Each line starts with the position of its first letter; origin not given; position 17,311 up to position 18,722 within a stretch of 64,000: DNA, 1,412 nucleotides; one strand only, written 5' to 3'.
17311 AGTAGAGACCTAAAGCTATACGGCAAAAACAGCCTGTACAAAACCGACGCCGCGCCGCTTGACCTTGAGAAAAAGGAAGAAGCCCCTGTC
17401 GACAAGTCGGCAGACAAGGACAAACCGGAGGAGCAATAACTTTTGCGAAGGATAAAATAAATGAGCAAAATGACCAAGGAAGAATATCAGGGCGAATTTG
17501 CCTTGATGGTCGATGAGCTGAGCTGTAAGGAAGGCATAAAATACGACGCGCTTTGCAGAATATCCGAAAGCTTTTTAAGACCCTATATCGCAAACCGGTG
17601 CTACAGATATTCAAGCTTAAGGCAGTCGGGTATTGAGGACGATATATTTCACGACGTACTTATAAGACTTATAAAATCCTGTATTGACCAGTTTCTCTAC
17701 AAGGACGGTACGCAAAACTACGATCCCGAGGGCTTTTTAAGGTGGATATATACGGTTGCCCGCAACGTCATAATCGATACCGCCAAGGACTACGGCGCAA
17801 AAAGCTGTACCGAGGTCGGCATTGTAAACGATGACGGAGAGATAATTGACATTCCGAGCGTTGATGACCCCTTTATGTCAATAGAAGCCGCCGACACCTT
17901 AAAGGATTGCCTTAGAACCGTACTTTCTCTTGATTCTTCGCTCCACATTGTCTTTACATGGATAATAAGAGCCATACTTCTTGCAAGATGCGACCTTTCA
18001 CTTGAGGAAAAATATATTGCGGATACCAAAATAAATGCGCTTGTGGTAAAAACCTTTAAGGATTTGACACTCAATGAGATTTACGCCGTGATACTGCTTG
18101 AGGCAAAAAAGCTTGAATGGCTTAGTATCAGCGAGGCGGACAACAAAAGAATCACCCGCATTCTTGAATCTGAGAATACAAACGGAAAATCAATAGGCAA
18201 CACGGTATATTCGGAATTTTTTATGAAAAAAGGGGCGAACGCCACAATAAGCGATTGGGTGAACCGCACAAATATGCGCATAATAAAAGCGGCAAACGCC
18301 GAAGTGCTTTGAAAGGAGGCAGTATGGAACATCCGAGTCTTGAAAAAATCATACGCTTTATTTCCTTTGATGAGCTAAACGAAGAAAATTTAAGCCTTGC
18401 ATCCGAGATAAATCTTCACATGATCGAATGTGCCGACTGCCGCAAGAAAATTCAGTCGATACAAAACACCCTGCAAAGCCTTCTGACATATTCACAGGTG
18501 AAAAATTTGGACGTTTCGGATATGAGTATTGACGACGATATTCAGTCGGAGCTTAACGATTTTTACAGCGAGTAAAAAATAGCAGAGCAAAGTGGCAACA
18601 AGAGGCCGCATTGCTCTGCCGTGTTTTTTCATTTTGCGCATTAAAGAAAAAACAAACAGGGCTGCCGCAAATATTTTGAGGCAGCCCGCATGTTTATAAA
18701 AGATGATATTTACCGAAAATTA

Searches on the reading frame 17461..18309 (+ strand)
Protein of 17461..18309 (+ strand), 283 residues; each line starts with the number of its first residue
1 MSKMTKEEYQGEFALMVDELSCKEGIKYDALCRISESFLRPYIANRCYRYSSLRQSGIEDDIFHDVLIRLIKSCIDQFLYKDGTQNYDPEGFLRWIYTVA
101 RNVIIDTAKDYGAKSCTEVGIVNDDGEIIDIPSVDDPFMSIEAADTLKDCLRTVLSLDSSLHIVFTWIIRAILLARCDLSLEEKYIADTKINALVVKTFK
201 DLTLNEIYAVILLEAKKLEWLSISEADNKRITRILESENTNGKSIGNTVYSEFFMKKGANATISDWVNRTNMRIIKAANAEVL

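Call 3: search_protein_families(library=pfam, proteins=[window:17461-18309:+], max_evalue=1)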
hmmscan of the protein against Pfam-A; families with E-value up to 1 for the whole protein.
window:17461-18309:+ (283 aa): 1 family
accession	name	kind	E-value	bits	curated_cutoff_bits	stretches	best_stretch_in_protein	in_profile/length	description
PF04542.20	Sigma70_r2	-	0.00012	22.2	24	1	40-109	6-66/71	Sigma-70 region 2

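Call 4: search_protein_families(library=ncbifam, proteins=[window:17461-18309:+], max_evalue=1)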
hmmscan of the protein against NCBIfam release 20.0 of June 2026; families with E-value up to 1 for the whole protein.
window:17461-18309:+ (283 aa): 6 families
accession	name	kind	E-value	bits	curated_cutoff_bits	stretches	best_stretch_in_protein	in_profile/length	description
TIGR02937.1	sigma70-ECF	superfamily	6e-08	32.5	42.9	1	42-153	13-117/165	sigma-70 family RNA polymerase sigma factor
TIGR02952.1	Sig70_famx2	equivalog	0.00026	20.9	206.45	1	44-124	21-95/170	ECF subfamily RNA polymerase sigma factor, BldN family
NF009166.1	PRK12513.1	equivalog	0.00064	19.5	206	1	51-117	41-98/193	RNA polymerase sigma factor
TIGR02959.1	SigZ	equivalog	0.016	15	168.65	1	51-115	14-69/170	RNA polymerase sigma factor SigZ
NF007227.0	PRK09645.1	subfamily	0.089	12.7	202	1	92-117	65-90/177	sigma-70 family RNA polymerase sigma factor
TIGR02873.1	spore_ylxY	hypoth_equivalog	0.11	11.8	391.5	1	232-278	127-173/268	probable sporulation protein, polysaccharide deacetylase family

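Call 54: search_solved_structures(query=A7, max_evalue=1, show_alignments=1)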
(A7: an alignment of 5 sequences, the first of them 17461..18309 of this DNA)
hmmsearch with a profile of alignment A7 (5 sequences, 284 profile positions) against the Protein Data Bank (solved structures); distinct sequences matched with E-value up to 1: 0.

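Call 72: find_homologous_proteins(query=A7, max_evalue=0.001)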
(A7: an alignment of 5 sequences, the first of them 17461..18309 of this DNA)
Query A7 (5 sequences) (283 aa, profile of the alignment): 5 proteins with E <= 0.001 among 5104 candidates.
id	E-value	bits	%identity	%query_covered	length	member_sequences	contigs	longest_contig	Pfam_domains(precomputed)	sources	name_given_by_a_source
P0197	3.2e-148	511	62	99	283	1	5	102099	-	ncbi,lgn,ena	-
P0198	9.7e-146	502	100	100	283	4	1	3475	-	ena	-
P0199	1.3e-145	502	62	99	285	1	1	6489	-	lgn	-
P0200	1.4e-133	462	40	98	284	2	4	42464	PF04542.21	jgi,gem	-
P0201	3.4e-81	291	39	88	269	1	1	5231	-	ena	-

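Call 79: predict_structure(alignment_id=A10)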
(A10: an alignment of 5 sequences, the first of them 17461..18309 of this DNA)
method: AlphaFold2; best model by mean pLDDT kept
length: 283 residues; sequences in the alignment: 5
mean_pLDDT: 64.5   pTM: 0.41
mean pLDDT of the five models: 64.5, 59.2, 56.6, 49.1, 40.8
residues with pLDDT >= 90: 0; 70-90: 147; 50-70: 54; < 50: 82
segments of 3 or more residues with pLDDT < 50: 112-150, 157-159, 178-186, 255-267, 270-283
pLDDT, mean of each block of 10 residues (from residue 1): 74 81 64 80 77 73 78 71 74 79 74 40 43 34 41 52 72 57 47 70 85 76 78 80 81 52 47 39 30
secondary structure, 60 per line:
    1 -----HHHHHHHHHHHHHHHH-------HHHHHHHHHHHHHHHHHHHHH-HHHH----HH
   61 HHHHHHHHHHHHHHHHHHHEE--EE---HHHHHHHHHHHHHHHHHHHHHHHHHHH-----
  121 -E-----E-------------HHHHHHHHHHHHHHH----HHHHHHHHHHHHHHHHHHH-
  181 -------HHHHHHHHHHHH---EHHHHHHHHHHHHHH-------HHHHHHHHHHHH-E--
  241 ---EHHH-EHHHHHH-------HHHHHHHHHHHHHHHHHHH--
elements in order: H6-21 H29-49 H51-54 H59-79 H89-115 H142-156 H161-179 H188-199 H204-217 H225-236 H250-255 H263-281

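Call 82: fold_search(model_id=the predicted structure, library=pdb)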
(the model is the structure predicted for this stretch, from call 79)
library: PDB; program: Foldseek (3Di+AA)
matches with E <= 10: 86; with E <= 0.001: 0
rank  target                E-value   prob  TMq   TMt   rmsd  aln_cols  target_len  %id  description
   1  9m9d_F                4.3e-01  0.54  0.22  0.36  24.3       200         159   16  Structural Basis of Pausing During Transcription Initiation in Mycobacterium tuberculosis (released 2026-01-14)
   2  5es2_A                1.1e+00  0.13  0.25  0.20  15.8       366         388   11  The crystal structure of a functionally uncharacterized protein LPG0634 from Legionella pneumophila subsp. pneumophila (released 2015-12-16)
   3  8wst_R                1.8e+00  0.06  0.17  0.17  18.8       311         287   11  Cryo-EM structure of Melanin-Concentrating Hormone Receptor 2 with MCH (released 2024-06-19)
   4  9dbh_A                1.9e+00  0.09  0.16  0.20  17.5       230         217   10  Structure of Hailong HalB in complex with oligodeoxyadenylate (released 2025-05-07)
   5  9lpt                  2.0e+00  0.04  0.14  0.13  25.1       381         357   13  Structure of the P113 protein from Plasmodium falciparum (released 2025-05-14)
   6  8kgg_R                2.4e+00  0.05  0.17  0.17  21.4       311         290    9  LPS-bound P2Y10 in complex with G13 (released 2024-07-31)
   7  5jg4_A                2.7e+00  0.08  0.26  0.20  16.1       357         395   10  Structure of the effector protein LpiR1 (Lpg0634) from Legionella pneumophila (released 2016-05-04)
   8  2qfc_A                2.8e+00  0.05  0.17  0.17  17.2       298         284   14  Crystal Structure of Bacillus thuringiensis PlcR complexed with PapR (released 2007-11-06)
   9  3ph7_D                3.0e+00  0.03  0.14  0.12  22.5       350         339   12  Crystal structure of Plasmodium vivax putative polyprenyl pyrophosphate synthase in complex with geranylgeranyl diphos (released 2010-11-17)
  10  8i9w_CT               3.1e+00  0.04  0.14  0.10  20.2       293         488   11  Cryo-EM structure of a Chaetomium thermophilum pre-60S ribosomal subunit - Dbp10-3 (released 2023-05-17)
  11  2wtk_A                3.4e+00  0.03  0.14  0.13  17.9       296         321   12  Structure of the heterotrimeric LKB1-STRADalpha-MO25alpha complex (released 2009-12-15)
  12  7a9w_A                3.4e+00  0.03  0.15  0.10  21.8       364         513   12  Structure of yeast Rmd9p in complex with 20nt target RNA (released 2021-04-07)
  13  5hn7_D                3.6e+00  0.02  0.13  0.12  22.5       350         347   13  Crystal structure of Plasmodium vivax geranylgeranylpyrophosphate synthase complexed with BPH-1158 (released 2016-09-07)
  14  7euo_R                3.7e+00  0.05  0.19  0.18  19.9       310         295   11  The structure of formyl peptide receptor 1 in complex with Gi and peptide agonist fMLF (released 2022-05-25)
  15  7vod                  3.9e+00  0.05  0.19  0.16  24.0       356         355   12  Crystal structure of 5-HT2AR in complex with cariprazine (released 2021-12-22)
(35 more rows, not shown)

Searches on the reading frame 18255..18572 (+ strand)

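Call 3: search_protein_families(library=pfam, proteins=[window:18255-18572:+], max_evalue=1)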
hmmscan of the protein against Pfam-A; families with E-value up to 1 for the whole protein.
window:18255-18572:+ (106 aa): 2 families
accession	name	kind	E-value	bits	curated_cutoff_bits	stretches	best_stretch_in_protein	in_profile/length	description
PF09095.17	AmyA-gluTrfs_C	-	0.0016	18.6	22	1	36-102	168-238/284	Alpha-amylase/4-alpha-glucanotransferase, C-terminal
PF09787.14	Golgin_A5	-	0.0088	16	31.7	1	18-78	29-89/305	Golgin subfamily A member 5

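Call 4: search_protein_families(library=ncbifam, proteins=[window:18255-18572:+], max_evalue=1)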
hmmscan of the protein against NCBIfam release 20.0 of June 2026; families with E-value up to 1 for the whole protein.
window:18255-18572:+ (106 aa): 0 families

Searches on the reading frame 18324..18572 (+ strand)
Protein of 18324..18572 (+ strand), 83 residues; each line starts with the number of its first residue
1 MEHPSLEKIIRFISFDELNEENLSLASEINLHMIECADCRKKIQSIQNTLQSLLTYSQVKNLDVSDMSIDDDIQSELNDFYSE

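Call 55: search_solved_structures(query=A8, max_evalue=10, show_alignments=1)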
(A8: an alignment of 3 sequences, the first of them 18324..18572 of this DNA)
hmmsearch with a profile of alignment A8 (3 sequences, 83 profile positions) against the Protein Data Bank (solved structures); distinct sequences matched with E-value up to 10: 2.
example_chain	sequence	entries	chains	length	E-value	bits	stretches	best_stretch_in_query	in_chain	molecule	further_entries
8s91_D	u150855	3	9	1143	0.96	13.1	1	55-82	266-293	DNA helicase MCM9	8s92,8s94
7wi7_B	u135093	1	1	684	1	13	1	55-82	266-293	DNA helicase MCM9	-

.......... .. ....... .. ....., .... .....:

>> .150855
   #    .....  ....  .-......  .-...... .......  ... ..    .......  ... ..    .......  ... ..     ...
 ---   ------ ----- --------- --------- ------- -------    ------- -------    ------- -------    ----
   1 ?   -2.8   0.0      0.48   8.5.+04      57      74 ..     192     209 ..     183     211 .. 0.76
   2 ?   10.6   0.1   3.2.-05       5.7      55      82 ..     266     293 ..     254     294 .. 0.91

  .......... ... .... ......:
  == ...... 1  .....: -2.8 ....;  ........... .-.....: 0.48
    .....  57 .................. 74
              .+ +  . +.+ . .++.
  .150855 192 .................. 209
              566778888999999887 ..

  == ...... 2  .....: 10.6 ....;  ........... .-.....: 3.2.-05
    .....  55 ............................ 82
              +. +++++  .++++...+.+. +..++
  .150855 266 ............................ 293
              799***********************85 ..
